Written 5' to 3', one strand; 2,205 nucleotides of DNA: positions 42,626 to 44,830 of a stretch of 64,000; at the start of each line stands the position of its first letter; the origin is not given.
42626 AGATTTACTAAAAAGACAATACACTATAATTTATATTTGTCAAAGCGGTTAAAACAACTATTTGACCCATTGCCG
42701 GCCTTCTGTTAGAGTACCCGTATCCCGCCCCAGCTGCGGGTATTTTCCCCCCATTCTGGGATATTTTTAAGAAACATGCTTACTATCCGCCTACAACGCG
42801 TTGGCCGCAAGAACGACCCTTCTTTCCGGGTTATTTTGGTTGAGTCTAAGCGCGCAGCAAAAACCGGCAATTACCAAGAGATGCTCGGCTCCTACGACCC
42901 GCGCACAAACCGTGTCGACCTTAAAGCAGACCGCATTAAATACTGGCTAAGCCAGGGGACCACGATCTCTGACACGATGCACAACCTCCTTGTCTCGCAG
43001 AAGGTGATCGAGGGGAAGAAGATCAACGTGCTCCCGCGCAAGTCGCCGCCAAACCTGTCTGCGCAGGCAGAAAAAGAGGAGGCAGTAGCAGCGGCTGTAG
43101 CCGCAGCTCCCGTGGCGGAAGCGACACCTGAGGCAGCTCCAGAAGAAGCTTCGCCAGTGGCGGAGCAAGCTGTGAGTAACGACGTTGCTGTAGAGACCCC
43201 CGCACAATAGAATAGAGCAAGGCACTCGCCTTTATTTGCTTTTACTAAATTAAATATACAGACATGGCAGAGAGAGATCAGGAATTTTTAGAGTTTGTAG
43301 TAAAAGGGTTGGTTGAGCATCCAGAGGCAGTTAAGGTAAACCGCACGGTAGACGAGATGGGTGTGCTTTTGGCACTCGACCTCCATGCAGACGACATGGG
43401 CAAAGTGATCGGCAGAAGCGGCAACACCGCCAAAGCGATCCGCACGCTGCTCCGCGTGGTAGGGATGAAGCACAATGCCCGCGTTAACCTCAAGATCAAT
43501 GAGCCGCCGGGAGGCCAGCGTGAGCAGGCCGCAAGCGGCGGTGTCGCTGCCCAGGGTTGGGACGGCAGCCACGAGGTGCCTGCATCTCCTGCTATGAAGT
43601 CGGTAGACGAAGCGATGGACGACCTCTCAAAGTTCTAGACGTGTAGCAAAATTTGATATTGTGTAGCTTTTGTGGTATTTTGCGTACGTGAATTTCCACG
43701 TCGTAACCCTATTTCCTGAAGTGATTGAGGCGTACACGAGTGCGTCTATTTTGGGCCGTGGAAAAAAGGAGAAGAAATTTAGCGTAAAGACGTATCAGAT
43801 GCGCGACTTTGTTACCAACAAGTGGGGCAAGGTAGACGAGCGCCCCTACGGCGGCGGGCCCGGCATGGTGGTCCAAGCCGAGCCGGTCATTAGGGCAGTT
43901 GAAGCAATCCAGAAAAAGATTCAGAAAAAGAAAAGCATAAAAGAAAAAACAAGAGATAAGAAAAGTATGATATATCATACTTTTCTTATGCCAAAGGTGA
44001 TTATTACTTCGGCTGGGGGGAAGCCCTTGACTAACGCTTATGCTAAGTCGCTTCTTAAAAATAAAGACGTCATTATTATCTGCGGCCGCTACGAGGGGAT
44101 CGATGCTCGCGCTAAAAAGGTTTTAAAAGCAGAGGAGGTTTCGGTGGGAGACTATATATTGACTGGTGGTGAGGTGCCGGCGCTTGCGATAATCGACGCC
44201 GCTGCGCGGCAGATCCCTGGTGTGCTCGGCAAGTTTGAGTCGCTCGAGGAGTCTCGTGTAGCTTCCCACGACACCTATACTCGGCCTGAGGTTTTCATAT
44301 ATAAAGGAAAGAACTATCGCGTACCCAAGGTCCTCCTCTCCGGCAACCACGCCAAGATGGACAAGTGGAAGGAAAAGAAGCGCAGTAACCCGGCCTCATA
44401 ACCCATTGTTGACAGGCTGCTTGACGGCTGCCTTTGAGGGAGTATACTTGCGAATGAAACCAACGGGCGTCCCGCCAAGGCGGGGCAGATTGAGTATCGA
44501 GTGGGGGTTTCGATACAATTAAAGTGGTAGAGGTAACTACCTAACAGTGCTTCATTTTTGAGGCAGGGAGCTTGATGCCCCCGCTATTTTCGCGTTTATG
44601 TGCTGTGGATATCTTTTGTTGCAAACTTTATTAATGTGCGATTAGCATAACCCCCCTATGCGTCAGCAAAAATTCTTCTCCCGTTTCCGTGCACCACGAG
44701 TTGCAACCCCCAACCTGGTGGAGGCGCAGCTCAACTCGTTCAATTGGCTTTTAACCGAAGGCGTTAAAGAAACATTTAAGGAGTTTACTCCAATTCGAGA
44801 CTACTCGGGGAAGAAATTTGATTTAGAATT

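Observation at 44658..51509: rpoB and rpoC fused into a single 2283-aa ORF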

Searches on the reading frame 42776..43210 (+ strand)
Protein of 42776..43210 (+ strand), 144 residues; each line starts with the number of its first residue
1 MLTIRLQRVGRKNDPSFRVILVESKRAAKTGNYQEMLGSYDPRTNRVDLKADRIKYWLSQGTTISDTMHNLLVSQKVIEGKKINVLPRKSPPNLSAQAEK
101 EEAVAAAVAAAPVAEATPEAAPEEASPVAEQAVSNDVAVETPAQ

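Call 10: search_protein_families(library=pfam, proteins=[window:42776-43210:+])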
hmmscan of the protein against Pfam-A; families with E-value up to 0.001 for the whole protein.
window:42776-43210:+ (144 aa): 1 family
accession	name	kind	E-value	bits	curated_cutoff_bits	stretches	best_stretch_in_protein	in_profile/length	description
PF00886.24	Ribosomal_S16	-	3e-14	53.1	27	1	8-65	1-62/62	Ribosomal protein S16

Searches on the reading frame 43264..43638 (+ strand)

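Call 10: search_protein_families(library=pfam, proteins=[window:43264-43638:+])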
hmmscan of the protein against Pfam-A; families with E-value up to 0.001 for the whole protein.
window:43264-43638:+ (124 aa): 1 family
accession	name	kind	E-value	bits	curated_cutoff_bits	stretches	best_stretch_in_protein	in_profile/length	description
PF13083.13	KH_KhpA-B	-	4.4e-21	75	32.1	1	6-78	1-73/73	KhpA/KhpB, KH domain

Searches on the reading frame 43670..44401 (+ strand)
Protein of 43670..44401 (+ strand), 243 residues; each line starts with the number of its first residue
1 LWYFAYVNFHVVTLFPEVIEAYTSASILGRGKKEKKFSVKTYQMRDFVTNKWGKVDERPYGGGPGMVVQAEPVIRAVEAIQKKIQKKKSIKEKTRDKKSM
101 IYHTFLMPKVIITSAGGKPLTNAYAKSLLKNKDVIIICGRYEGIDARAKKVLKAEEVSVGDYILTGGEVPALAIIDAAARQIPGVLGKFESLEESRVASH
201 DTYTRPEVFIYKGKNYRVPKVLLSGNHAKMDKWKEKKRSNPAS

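Call 10: search_protein_families(library=pfam, proteins=[window:43670-44401:+])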
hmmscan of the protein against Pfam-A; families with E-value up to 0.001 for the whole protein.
window:43670-44401:+ (243 aa): 1 family
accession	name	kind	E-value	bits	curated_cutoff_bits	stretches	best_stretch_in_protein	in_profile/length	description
PF01746.26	tRNA_m1G_MT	-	2.3e-38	132.3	27.3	1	32-238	5-186/195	tRNA (Guanine-1)-methyltransferase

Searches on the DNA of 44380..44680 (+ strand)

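Call 32: search_rna_families(source=window, start=44380, end=44680, threshold=evalue, max_evalue=10, show_alignments=3)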
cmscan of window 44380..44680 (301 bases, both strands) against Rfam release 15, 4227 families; matches with E-value up to 10: 1.
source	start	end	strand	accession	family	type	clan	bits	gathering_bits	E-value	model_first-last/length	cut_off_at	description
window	44562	44598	-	RF03015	Transposase-2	Gene; sRNA;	-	11.9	42.7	6.6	1-69/69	no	Transposase-2 RNA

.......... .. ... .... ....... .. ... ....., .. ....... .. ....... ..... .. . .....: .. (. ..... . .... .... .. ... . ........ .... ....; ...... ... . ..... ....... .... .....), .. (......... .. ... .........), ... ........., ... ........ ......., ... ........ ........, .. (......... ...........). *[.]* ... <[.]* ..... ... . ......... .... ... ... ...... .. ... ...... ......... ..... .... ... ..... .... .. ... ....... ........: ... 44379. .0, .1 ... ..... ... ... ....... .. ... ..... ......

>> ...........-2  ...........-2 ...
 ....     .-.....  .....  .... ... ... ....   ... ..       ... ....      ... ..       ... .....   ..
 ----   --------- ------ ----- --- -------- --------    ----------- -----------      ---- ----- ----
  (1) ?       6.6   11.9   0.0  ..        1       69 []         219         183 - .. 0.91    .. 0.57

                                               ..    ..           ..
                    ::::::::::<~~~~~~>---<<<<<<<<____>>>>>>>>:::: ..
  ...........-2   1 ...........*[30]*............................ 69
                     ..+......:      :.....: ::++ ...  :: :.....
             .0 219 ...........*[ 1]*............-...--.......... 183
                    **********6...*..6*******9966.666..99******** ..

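Call 50: build_rna_model(alignment_id=A4, structure=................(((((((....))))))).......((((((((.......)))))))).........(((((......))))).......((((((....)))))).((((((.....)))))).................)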
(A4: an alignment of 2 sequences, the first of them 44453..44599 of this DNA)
Model R1 built from alignment A4 (2 sequences, 147 columns); structure: as given.
model positions 147; base pairs 32; branch points 4; effective number of sequences 0.79; information 0.589 bits per position. Calibrated on 0.2 Mb of random sequence (short: E-values are rough).
structure used (alignment columns):
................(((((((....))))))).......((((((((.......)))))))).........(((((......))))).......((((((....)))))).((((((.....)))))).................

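Call 51: search_with_rna_model(model_id=R1, sources=[window, L001, L002, L003, L004, L005, L006, L007, L008, L009, L010, L011, L012, L013, L014, L015, L016, L017, L018, L019, L020, L021, L022, L023, L024, L025, L026, L027, L028, L029, L030, L031, L032, L033, L034, L035, L036, L037, L038, L039, L040, L041, L042, L043, L044, L045, L046, L047, L048, L049, L050, L051, L052, L053, L054, L055, L056, L057, L058, L059, L060, L061, L062, L063, L064, L065, L066, L067, L068, L069, L070, L071, L072, L073, L074, L075, L076, L077, L078, L079, L080], max_evalue=1, make_alignment=true)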
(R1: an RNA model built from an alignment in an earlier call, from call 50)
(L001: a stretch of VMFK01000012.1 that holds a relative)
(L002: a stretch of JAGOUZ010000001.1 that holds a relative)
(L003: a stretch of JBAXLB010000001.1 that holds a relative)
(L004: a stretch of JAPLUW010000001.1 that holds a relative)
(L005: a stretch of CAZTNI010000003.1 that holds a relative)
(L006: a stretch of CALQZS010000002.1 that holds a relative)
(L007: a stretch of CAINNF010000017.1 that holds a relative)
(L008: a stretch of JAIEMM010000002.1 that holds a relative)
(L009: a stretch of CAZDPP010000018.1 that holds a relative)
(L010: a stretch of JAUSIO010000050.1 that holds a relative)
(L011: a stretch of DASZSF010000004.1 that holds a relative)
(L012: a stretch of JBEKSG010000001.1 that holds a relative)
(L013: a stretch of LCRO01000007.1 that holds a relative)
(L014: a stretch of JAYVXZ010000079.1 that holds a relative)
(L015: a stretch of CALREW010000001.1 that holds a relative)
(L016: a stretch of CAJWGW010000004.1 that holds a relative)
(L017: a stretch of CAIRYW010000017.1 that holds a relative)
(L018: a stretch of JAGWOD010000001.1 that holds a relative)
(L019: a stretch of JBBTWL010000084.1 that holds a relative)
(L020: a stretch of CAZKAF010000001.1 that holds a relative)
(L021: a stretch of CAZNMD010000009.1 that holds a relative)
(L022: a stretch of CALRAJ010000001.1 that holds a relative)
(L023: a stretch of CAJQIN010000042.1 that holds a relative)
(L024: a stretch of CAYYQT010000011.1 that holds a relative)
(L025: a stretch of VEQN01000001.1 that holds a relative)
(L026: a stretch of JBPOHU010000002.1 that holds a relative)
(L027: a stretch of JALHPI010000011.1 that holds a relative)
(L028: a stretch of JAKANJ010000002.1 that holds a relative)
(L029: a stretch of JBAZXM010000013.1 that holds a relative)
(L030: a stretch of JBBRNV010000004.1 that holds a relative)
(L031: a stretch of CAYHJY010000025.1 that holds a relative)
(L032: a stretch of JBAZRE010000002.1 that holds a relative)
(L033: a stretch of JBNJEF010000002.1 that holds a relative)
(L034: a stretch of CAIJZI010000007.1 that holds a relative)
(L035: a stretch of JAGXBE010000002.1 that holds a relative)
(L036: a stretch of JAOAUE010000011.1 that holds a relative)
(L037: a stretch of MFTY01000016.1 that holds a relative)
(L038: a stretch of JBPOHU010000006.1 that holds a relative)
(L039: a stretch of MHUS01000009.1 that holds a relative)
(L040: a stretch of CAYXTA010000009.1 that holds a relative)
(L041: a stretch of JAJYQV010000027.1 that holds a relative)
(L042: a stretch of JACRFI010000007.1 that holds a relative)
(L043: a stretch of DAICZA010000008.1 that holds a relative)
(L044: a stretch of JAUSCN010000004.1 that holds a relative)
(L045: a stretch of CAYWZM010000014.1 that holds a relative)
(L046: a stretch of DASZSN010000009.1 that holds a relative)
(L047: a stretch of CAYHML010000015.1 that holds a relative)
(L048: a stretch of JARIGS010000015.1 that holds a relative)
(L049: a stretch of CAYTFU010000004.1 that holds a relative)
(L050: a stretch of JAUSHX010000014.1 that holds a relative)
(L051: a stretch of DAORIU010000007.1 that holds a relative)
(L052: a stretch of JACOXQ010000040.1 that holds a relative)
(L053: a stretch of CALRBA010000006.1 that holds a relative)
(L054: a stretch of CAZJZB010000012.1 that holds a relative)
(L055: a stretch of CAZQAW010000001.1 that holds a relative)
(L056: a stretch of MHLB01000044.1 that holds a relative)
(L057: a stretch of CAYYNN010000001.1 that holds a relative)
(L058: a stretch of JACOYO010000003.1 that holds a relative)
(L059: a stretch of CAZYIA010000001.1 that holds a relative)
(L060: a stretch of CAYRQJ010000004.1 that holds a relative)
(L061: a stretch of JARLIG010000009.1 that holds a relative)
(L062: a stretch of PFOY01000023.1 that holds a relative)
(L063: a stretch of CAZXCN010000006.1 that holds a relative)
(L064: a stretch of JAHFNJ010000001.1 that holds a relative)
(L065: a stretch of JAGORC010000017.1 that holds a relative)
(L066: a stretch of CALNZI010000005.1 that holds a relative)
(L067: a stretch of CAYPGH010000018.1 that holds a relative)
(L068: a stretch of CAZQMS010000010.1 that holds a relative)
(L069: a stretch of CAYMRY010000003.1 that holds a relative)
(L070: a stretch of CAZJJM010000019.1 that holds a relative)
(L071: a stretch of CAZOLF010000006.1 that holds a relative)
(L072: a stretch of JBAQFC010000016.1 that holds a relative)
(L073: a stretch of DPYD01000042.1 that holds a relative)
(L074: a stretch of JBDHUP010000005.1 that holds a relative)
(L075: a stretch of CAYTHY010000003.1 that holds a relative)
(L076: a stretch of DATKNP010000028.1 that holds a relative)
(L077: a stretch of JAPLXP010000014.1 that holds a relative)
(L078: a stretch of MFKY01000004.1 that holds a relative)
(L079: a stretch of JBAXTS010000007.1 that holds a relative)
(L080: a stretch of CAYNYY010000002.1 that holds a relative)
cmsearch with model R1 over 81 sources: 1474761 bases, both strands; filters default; matches with E-value up to 1: 14.
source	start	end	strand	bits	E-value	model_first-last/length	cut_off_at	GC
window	44453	44599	+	194.6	1.2e-52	1-147/147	no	0.5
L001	7205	7354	+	100.1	1.6e-25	1-147/147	no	0.47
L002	7226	7364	+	65.6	1.4e-15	1-147/147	no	0.48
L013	6512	6678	+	45.9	5.9e-10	1-147/147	no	0.49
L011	7146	7301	+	40.6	2e-08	1-147/147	no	0.51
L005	7189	7327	+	36.5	3e-07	1-147/147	no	0.48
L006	7173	7333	+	30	2.2e-05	1-147/147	no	0.46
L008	7227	7395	+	29.8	2.5e-05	1-147/147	no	0.48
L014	1035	1169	+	27.9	8.8e-05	1-147/147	no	0.42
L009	3231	3381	+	27.9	8.9e-05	1-147/147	no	0.47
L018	7253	7389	+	24.2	0.001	1-147/147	no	0.45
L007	7149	7309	+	21.6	0.0059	1-147/147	no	0.49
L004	7237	7381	+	21.2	0.0077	1-147/147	no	0.57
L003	7239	7395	+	20.4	0.012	1-147/147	no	0.53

Alignment A5: 14 matches aligned to the model, 320 columns, each read 5' to 3' on its own strand. Consensus structure (alignment columns), stored with it:
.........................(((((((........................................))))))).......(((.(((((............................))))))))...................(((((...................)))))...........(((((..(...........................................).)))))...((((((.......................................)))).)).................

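Call 57: build_rna_model(alignment_id=A5)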
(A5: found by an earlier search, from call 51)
Model R2 built from alignment A5 (14 sequences, 320 columns); structure: stored with the alignment.
model positions 140; base pairs 23; branch points 3; effective number of sequences 4.99; information 0.59 bits per position. Calibrated on 0.2 Mb of random sequence (short: E-values are rough).
structure used (alignment columns):
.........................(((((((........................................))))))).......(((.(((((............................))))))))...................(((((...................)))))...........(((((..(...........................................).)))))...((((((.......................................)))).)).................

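Call 58: search_with_rna_model(model_id=R2, sources=[window, L001, L002, L003, L004, L005, L006, L007, L008, L009, L010, L011, L012, L013, L014, L015, L016, L017, L018, L019, L020, L021, L022, L023, L024, L025, L026, L027, L028, L029, L030, L031, L032, L033, L034, L035, L036, L037, L038, L039, L040, L041, L042, L043, L044, L045, L046, L047, L048, L049, L050, L051, L052, L053, L054, L055, L056, L057, L058, L059, L060, L061, L062, L063, L064, L065, L066, L067, L068, L069, L070, L071, L072, L073, L074, L075, L076, L077, L078, L079, L080], max_evalue=5, make_alignment=true)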
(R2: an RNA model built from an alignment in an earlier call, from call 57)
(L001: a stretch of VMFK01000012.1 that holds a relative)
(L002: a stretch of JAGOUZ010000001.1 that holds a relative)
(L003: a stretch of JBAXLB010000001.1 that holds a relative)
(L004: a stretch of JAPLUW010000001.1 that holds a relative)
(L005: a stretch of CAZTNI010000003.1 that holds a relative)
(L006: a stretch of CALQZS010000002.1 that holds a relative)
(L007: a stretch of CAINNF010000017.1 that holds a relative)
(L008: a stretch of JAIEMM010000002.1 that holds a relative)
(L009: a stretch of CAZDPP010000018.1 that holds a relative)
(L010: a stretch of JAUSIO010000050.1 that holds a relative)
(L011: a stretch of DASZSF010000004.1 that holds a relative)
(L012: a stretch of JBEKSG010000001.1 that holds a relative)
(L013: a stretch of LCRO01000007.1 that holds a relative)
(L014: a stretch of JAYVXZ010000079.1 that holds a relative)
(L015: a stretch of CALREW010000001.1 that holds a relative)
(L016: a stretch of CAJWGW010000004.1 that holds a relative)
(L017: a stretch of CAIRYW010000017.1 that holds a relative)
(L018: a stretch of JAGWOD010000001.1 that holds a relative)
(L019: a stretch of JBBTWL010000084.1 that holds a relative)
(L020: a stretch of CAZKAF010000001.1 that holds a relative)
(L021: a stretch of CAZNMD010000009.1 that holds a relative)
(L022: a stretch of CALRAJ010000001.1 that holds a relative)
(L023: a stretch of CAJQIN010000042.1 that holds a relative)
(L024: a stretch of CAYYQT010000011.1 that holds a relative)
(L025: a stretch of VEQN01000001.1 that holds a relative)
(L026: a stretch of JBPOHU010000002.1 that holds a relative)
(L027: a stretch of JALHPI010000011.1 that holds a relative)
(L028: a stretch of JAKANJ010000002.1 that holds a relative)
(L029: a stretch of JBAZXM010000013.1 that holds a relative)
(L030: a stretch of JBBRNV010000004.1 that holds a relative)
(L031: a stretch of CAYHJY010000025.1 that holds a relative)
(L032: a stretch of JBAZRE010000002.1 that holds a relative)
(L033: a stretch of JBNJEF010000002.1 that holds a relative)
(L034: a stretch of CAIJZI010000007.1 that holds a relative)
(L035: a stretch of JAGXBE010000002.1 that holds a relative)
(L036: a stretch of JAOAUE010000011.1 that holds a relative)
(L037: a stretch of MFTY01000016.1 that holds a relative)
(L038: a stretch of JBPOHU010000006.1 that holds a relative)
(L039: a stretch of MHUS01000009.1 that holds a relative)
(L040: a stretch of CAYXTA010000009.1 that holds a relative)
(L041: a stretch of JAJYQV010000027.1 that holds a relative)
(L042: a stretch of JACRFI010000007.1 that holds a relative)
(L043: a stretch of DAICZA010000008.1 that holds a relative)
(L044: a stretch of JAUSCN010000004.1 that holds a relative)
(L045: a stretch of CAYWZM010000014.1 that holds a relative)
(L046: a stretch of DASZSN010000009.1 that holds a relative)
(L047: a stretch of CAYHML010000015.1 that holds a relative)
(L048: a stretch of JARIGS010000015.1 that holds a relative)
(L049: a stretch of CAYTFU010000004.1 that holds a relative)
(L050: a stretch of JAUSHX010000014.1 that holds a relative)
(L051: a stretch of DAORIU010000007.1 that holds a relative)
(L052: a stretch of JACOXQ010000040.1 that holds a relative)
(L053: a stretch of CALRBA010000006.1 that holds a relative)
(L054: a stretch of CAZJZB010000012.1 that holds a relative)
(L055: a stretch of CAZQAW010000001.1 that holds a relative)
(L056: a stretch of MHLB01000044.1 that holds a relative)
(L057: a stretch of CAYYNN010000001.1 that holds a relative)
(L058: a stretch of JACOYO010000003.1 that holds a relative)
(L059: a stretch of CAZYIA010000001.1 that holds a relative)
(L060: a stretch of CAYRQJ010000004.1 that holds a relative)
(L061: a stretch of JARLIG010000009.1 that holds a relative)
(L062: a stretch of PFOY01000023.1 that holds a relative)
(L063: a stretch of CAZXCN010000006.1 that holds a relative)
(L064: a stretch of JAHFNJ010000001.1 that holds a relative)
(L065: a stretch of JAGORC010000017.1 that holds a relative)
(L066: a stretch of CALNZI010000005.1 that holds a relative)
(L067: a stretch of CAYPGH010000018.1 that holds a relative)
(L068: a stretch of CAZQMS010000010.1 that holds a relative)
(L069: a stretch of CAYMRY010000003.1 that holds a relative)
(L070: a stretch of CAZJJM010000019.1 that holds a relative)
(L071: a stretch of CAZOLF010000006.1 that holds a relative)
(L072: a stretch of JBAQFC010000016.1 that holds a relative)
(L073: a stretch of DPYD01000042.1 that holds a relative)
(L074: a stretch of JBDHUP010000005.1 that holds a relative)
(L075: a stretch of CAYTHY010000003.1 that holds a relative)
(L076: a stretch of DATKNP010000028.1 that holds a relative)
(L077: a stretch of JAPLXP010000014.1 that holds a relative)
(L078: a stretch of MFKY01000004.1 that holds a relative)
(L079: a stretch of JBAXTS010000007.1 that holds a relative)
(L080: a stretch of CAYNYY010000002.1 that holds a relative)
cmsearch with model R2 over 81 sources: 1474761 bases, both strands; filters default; matches with E-value up to 5: 22.
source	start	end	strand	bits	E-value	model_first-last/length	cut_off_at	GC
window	44453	44599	+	129.1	1.3e-23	1-140/140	no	0.5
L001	7205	7354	+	109.3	1.7e-19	1-140/140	no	0.47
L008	7227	7395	+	96.7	7e-17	1-140/140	no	0.48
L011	7146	7301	+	93.9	2.6e-16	1-140/140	no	0.51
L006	7173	7333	+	88.4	3.7e-15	1-140/140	no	0.46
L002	7226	7364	+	85.7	1.3e-14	1-140/140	no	0.48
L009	3221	3381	+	81.7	9e-14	1-140/140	no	0.47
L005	7189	7327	+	81.2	1.1e-13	1-140/140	no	0.48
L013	6512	6678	+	78.3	4.4e-13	1-140/140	no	0.49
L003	7239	7395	+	76.6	1e-12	1-140/140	no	0.53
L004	7237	7395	+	76.4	1.1e-12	1-140/140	no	0.53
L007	7149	7309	+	66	1.6e-10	1-140/140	no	0.49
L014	1035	1169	+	62.9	6.8e-10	1-140/140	no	0.42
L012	7226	7365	+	61.2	1.6e-09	1-140/140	no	0.5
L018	7253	7389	+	60.8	1.9e-09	1-140/140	no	0.45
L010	1459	1598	+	39.8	4.2e-05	1-140/140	no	0.5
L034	7278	7404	+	18.6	1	1-140/140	no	0.43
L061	7268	7420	+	17.3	1.8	1-140/140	no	0.3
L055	6385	6532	-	17.2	2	1-140/140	no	0.38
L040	5743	5853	+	16.4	2.9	1-140/140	no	0.39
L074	7254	7429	+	16.2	3.1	1-140/140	no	0.3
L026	11692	11837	+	16.2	3.1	1-140/140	no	0.32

Alignment A6: 22 matches aligned to the model, 285 columns, each read 5' to 3' on its own strand. Consensus structure (alignment columns), stored with it:
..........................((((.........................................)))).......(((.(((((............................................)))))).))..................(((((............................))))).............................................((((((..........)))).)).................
